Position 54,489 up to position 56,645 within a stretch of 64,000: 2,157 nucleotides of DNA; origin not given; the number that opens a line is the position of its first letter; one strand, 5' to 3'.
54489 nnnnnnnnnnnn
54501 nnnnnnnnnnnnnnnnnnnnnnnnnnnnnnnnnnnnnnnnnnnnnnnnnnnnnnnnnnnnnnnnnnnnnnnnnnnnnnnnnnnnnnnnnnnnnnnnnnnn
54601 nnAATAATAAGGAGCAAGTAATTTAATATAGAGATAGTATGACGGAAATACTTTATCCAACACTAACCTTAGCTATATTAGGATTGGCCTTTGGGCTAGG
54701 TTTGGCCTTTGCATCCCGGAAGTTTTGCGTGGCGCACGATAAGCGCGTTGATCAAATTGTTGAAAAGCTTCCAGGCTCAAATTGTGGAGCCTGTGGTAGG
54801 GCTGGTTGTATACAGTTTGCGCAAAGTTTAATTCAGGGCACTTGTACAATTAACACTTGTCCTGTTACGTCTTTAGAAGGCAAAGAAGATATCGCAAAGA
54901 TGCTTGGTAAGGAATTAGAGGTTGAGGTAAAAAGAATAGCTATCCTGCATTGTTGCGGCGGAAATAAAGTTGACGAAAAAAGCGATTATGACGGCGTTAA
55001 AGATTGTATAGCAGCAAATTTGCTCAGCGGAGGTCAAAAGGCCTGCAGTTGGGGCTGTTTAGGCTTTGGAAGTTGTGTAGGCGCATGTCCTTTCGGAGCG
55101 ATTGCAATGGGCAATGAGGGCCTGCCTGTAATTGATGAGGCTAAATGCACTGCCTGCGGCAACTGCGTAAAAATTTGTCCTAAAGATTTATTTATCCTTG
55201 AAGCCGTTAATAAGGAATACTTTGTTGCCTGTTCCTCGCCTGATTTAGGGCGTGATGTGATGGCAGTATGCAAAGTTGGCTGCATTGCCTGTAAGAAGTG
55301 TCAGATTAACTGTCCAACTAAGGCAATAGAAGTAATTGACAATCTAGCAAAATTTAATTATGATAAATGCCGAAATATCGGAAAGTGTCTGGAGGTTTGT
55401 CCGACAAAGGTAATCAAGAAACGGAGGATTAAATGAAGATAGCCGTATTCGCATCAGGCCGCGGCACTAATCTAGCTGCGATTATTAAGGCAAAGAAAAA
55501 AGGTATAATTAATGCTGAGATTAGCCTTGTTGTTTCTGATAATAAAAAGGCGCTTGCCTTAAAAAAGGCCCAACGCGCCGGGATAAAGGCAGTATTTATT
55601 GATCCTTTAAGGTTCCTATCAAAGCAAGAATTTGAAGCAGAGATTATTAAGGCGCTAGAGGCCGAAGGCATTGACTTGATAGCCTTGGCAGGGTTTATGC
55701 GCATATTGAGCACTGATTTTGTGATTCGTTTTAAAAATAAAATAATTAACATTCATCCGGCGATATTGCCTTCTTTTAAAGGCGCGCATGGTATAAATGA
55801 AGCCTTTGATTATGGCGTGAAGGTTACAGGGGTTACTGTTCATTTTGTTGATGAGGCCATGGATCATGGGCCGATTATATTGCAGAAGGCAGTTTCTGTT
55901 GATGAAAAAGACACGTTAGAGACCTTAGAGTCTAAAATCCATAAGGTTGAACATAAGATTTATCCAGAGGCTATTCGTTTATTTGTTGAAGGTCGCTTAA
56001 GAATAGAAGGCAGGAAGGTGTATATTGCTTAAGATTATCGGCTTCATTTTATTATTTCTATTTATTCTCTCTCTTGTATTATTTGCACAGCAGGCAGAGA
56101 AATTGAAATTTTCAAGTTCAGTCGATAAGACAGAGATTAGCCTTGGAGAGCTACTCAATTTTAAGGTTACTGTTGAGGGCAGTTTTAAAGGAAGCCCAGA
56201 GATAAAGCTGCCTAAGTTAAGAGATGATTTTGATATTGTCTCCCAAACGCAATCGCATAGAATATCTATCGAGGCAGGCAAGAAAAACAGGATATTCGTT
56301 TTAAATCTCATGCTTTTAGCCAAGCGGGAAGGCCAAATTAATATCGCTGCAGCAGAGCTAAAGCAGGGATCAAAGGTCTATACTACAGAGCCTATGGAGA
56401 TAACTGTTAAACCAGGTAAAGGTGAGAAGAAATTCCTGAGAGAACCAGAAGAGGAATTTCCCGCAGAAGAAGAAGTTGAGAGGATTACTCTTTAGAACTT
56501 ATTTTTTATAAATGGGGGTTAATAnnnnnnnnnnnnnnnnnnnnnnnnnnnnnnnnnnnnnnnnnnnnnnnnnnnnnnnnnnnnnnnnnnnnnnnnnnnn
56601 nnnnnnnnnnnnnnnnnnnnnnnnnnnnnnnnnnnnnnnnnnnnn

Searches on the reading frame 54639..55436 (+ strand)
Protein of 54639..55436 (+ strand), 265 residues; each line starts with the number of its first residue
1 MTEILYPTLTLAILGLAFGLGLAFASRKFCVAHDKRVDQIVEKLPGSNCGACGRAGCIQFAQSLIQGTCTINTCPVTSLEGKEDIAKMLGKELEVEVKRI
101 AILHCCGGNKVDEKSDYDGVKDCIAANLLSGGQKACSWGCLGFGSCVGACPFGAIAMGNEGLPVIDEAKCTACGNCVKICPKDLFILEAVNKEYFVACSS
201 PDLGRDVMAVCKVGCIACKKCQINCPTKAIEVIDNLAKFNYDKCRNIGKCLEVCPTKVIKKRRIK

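Call 3: search_protein_families(library=pfam, proteins=[window:54639-55436:+])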
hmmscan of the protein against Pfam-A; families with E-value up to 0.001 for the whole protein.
window:54639-55436:+ (265 aa): 12 families
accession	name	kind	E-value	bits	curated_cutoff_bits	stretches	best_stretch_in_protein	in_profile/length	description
PF00037.32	Fer4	-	4.6e-15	55.2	21.1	2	163-183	1-21/24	4Fe-4S binding domain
PF12838.12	Fer4_7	-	3.4e-12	47.1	27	2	215-258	2-52/52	4Fe-4S dicluster domain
PF13237.11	Fer4_10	-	1.1e-11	44.8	25.5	3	214-255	8-53/53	4Fe-4S dicluster domain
PF04060.18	FeS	-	3.5e-11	43.1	23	1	44-76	1-33/33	Putative Fe-S cluster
PF12837.12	Fer4_6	-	6.9e-11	42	25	2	163-182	2-21/24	4Fe-4S binding domain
PF14697.11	Fer4_21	-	2.4e-10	40.8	35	2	140-182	8-53/59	4Fe-4S dicluster domain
PF13187.11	Fer4_9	-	1.1e-09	38.6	27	2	140-183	2-50/52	4Fe-4S dicluster domain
PF12797.12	Fer4_2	-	1e-06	28.8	24.5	1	163-181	3-21/22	4Fe-4S binding domain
PF25160.1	LdpA_Fe-S-bd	-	1.2e-06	28.6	27.6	1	218-263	5-47/49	LdpA Fe-S cluster-binding domain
PF13484.11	Fer4_16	-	2.6e-06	28.5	30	0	169-188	1-20/66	4Fe-4S double cluster binding domain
PF13183.11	Fer4_8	-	0.00021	22.2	27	0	169-183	53-67/68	4Fe-4S dicluster domain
PF12798.12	Fer4_3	-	0.00023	22.2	27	0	170-183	1-14/15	4Fe-4S binding domain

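Call 4: search_protein_families(library=ncbifam, proteins=[window:54639-55436:+])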
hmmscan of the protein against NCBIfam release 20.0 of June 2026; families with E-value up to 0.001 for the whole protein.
window:54639-55436:+ (265 aa): 57 families (the best 25 are shown)
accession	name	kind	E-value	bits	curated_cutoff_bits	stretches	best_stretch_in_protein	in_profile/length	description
NF041836.1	rnfB_Methano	equivalog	8.5e-74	248.3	445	1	9-260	12-263/265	Rnf electron transport complex subunit RnfB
NF005505.0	PRK07118.1-4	equivalog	1.6e-72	244.1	378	1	8-260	11-263/265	Fe-S cluster domain-containing protein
NF005503.0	PRK07118.1-2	equivalog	4.1e-64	216.6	252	1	8-258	6-258/292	RnfABCDGE type electron transport complex subunit B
NF005504.0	PRK07118.1-3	equivalog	1.4e-59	201.9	437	1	2-261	2-267/293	Fe-S cluster domain-containing protein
NF005506.0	PRK07118.1-5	equivalog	3.4e-59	200.5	388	1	2-258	3-261/279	Fe-S cluster domain-containing protein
TIGR01944.1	rnfB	subfamily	3.7e-24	85.3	68.7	2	5-93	5-92/190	RnfABCDGE type electron transport complex subunit B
NF003475.0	PRK05113.1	equivalog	1.8e-22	80.1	203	2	1-94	1-93/190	electron transport complex subunit RsxB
NF006446.0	PRK08764.1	equivalog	5.3e-13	49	220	2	35-91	7-63/139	Rnf electron transport complex subunit RnfB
NF058577.1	FdxA_fam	equivalog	1.6e-12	47.4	65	2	140-183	9-51/52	4Fe-4S ferredoxin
NF038196.1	ferrodoxin_EFR1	subfamily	1e-11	45.3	75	2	214-260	185-230/242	EFR1 family ferrodoxin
NF005415.0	PRK06991.1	equivalog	2.9e-11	43.5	281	2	37-92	8-63/284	electron transport complex subunit RsxB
NF007203.0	PRK09624.1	equivalog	5.6e-11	42.6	171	2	212-261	50-100/105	pyuvate ferredoxin oxidoreductase subunit delta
TIGR04105.1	FeFe_hydrog_B1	subfamily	8.8e-11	41.1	450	2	139-181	115-155/462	monomeric [FeFe] hydrogenase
NF043069.1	T4HPD_activ_SAM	equivalog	2.4e-10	40.3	425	2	140-184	53-96/299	trans-4-hydroxy-L-proline dehydratase activase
TIGR02700.1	flavo_MJ0208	hypoth_equivalog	2.5e-10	40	251.35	2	209-261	144-196/234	dihydromethanopterin reductase (acceptor)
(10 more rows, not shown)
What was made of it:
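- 54639..55436 (+): rnfB, intact. It depends on transcription through the serpin unless it has an undetected promoter. TIGR01944 85 bits, cutoff 69 (call 4).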

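Call 40: find_homologous_proteins(query=window:54639-55436:+, max_evalue=1e-30)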
Query window:54639-55436:+ (265 aa): 1317 proteins with E <= 1e-30 among 2252 candidates; the best 120 are listed.
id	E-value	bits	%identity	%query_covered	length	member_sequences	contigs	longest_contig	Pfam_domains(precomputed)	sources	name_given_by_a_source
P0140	5.1e-139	480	79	98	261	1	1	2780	PF14697.12,PF12797.13,PF04060.19,PF12837.13,PF00037.33,PF13484.12,PF12838.13,PF25160.2,PF13237.12,PF13187.12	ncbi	-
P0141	3.4e-136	471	77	98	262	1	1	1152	PF14697.12,PF12797.13,PF04060.19,PF12837.13,PF00037.33,PF12838.13,PF25160.2,PF13237.12,PF13187.12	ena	-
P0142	2.4e-129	449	77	98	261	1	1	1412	PF14697.12,PF04060.19,PF12837.13,PF00037.33,PF12838.13,PF13237.12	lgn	-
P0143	3.0e-126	438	74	98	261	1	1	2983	PF14697.12,PF04060.19,PF12837.13,PF00037.33,PF12838.13,PF13237.12,PF13187.12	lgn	-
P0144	6.9e-120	418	70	94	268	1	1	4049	PF14697.12,PF12797.13,PF04060.19,PF12837.13,PF00037.33,PF13484.12,PF12838.13,PF13237.12,PF13187.12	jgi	-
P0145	5.0e-109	382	63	99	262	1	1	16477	PF14697.12,PF12797.13,PF04060.19,PF12837.13,PF00037.33,PF12798.13,PF13484.12,PF12838.13,PF25160.2,PF13237.12,PF13187.12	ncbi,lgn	ncbi:MAG: RnfABCDGE type electron transport complex subunit B [Candidatus Omnitrophota bacterium]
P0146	3.0e-105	370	62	98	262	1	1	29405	PF14697.12,PF04060.19,PF12837.13,PF00037.33,PF12798.13,PF13484.12,PF12838.13,PF25160.2,PF13237.12,PF13187.12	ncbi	-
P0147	1.7e-104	367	62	98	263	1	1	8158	PF14697.12,PF12797.13,PF04060.19,PF12837.13,PF00037.33,PF12838.13,PF25160.2,PF13237.12,PF13187.12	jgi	jgi:Na+-translocating ferredoxin:NAD+ oxidoreductase RNF subunit RnfB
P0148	3.4e-104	366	62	98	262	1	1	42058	PF14697.12,PF12797.13,PF04060.19,PF12837.13,PF00037.33,PF13484.12,PF12838.13,PF13237.12,PF13187.12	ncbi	ncbi:RnfABCDGE type electron transport complex subunit B [Candidatus Omnitrophota bacterium]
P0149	1.5e-103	364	61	98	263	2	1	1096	PF14697.12,PF04060.19,PF12837.13,PF00037.33,PF13484.12,PF12838.13,PF25160.2,PF13237.12,PF13187.12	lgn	-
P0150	2.5e-103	363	62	98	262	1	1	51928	PF14697.12,PF04060.19,PF12837.13,PF00037.33,PF12838.13,PF13237.12,PF13187.12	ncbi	ncbi:MAG: RnfABCDGE type electron transport complex subunit B [Candidatus Omnitrophota bacterium]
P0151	1.8e-102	360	62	99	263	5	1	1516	PF14697.12,PF12837.13,PF12798.13,PF13484.12,PF12838.13,PF12797.13,PF04060.19,PF00037.33,PF25160.2,PF13237.12,PF13183.12,PF13187.12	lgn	-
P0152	1.3e-101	358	60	99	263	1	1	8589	PF14697.12,PF12797.13,PF04060.19,PF12837.13,PF00037.33,PF12838.13,PF13237.12,PF13187.12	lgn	-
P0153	3.6e-101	356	61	98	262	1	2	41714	PF14697.12,PF04060.19,PF12837.13,PF00037.33,PF12838.13,PF25160.2,PF13237.12,PF13187.12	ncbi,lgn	-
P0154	9.5e-101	355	60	99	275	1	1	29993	PF14697.12,PF12797.13,PF04060.19,PF12837.13,PF00037.33,PF13484.12,PF12838.13,PF25160.2,PF13237.12,PF13187.12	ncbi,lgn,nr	ncbi:MAG: RnfABCDGE type electron transport complex subunit B [Candidatus Omnitrophota bacterium]|nr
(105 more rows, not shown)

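Call 41: find_encoding_contigs(protein=P0140, flank=5000, max_places=2)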
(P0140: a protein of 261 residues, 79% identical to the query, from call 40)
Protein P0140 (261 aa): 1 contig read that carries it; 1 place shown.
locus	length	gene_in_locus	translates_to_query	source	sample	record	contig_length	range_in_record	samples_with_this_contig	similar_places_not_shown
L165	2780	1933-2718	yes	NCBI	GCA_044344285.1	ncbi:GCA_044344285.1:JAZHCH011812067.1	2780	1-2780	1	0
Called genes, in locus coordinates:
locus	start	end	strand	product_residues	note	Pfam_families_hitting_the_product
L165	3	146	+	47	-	?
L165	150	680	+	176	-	PF04205:FMN_bind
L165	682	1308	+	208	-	PF02508:Rnf-Nqr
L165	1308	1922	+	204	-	PF02508:Rnf-Nqr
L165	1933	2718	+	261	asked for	PF04060:FeS, PF12797:Fer4_2 (faint), PF12838:Fer4_7 (weak), PF13187:Fer4_9 (weak), PF00037:Fer4 (weak), PF12837:Fer4_6 (weak), PF12838:Fer4_7 (weak), PF13237:Fer4_10 (weak), +3 more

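Call 42: find_encoding_contigs(protein=P0143, flank=5000, max_places=2)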
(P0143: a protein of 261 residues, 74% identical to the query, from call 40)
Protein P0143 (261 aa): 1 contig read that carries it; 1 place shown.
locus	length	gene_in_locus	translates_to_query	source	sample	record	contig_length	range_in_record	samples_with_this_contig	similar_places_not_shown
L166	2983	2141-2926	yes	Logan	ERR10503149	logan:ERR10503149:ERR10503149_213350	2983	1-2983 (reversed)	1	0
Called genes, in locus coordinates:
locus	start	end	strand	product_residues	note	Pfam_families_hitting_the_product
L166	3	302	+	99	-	?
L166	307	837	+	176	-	PF04205:FMN_bind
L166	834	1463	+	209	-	PF02508:Rnf-Nqr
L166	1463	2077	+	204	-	PF02508:Rnf-Nqr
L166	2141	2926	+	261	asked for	PF13187:Fer4_9 (faint), PF04060:FeS, PF12837:Fer4_6 (faint), PF14697:Fer4_21 (faint), PF00037:Fer4 (weak), PF12838:Fer4_7 (weak), PF13237:Fer4_10 (weak)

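Call 43: find_encoding_contigs(protein=P0144, flank=5000, max_places=2)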
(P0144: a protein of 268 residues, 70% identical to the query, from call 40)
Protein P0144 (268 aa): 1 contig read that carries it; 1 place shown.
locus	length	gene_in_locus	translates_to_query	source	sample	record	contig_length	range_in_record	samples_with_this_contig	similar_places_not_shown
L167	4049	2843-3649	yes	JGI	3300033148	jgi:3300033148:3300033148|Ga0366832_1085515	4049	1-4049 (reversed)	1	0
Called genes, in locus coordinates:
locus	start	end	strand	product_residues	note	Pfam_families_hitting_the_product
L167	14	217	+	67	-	PF03116:NQR2_RnfD_RnfE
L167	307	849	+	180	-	PF04205:FMN_bind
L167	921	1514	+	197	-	PF02508:Rnf-Nqr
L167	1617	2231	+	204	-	PF02508:Rnf-Nqr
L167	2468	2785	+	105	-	-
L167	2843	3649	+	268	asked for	PF04060:FeS, PF12838:Fer4_7 (weak), PF13187:Fer4_9 (weak), PF14697:Fer4_21 (weak), PF12797:Fer4_2 (weak), PF00037:Fer4, PF12837:Fer4_6 (weak), PF12838:Fer4_7 (weak), +3 more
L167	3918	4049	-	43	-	?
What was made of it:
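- Tried and rejected: I therefore used an RnfB protein search (call 40) plus contig look-ups (calls 41-43), which found three closer relatives.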

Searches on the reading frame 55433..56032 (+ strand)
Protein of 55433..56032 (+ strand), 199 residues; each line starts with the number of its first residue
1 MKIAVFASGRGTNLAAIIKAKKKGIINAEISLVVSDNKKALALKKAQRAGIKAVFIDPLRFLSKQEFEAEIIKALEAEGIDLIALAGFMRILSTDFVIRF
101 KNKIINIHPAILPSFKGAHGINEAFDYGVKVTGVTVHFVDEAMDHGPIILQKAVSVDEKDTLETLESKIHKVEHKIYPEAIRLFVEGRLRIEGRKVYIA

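Call 3: search_protein_families(library=pfam, proteins=[window:55433-56032:+])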
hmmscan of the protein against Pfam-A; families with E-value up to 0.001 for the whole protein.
window:55433-56032:+ (199 aa): 1 family
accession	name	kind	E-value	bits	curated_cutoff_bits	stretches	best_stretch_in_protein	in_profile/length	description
PF00551.24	Formyl_trans_N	-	4.6e-59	199.6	26.1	1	1-181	1-181/181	Formyl transferase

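Call 4: search_protein_families(library=ncbifam, proteins=[window:55433-56032:+])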
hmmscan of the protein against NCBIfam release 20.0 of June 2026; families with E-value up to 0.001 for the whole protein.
window:55433-56032:+ (199 aa): 7 families
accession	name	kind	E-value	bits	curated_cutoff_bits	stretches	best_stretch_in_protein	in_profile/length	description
TIGR00639.1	PurN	equivalog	3.8e-70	235.3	150.1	1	1-191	1-191/192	phosphoribosylglycinamide formyltransferase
NF004684.0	PRK06027.1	subfamily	1.6e-41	142.9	223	1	2-196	91-282/286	formyltetrahydrofolate deformylase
TIGR00655.1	PurU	equivalog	2.7e-40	138.8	285.95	1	2-191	86-272/280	formyltetrahydrofolate deformylase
TIGR00460.1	fmt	equivalog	5.6e-25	88.1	201.5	1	65-190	66-190/315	methionyl-tRNA formyltransferase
NF005998.1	PRK08125.1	equivalog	9.6e-13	47.4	777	1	87-188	83-184/649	bifunctional UDP-4-amino-4-deoxy-L-arabinose formyltransferase/UDP-glucuronic acid oxidase ArnA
NF005755.0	PRK07579.1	equivalog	1.3e-09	38.3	238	1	103-184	87-167/245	dTDP-4-amino-4,6-dideoxyglucose formyltransferase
NF005414.0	PRK06988.1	equivalog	1.9e-09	36.9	316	1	66-188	64-186/311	formyltransferase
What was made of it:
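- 55433..56032 (+): purN, overlapping the rnfB stop by 4 nt. The rnfB-purN adjacency is conserved in many Omnitrophota relatives. TIGR00639 235 bits (call 4).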

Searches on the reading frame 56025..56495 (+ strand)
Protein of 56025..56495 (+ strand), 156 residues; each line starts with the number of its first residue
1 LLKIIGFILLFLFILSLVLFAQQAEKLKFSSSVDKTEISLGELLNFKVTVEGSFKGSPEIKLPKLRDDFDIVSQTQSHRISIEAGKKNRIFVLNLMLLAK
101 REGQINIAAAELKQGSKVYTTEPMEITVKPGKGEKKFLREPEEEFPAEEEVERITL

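Call 29: search_protein_families(library=pfam, proteins=[window:56025-56495:+], max_evalue=0.00001)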
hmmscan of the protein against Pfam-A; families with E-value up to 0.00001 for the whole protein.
window:56025-56495:+ (156 aa): 1 family
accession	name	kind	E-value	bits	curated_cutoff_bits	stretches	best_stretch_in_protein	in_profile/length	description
PF13584.12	BatD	-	1.6e-15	58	24.1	1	31-128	1-92/92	BatD DUF11 like domain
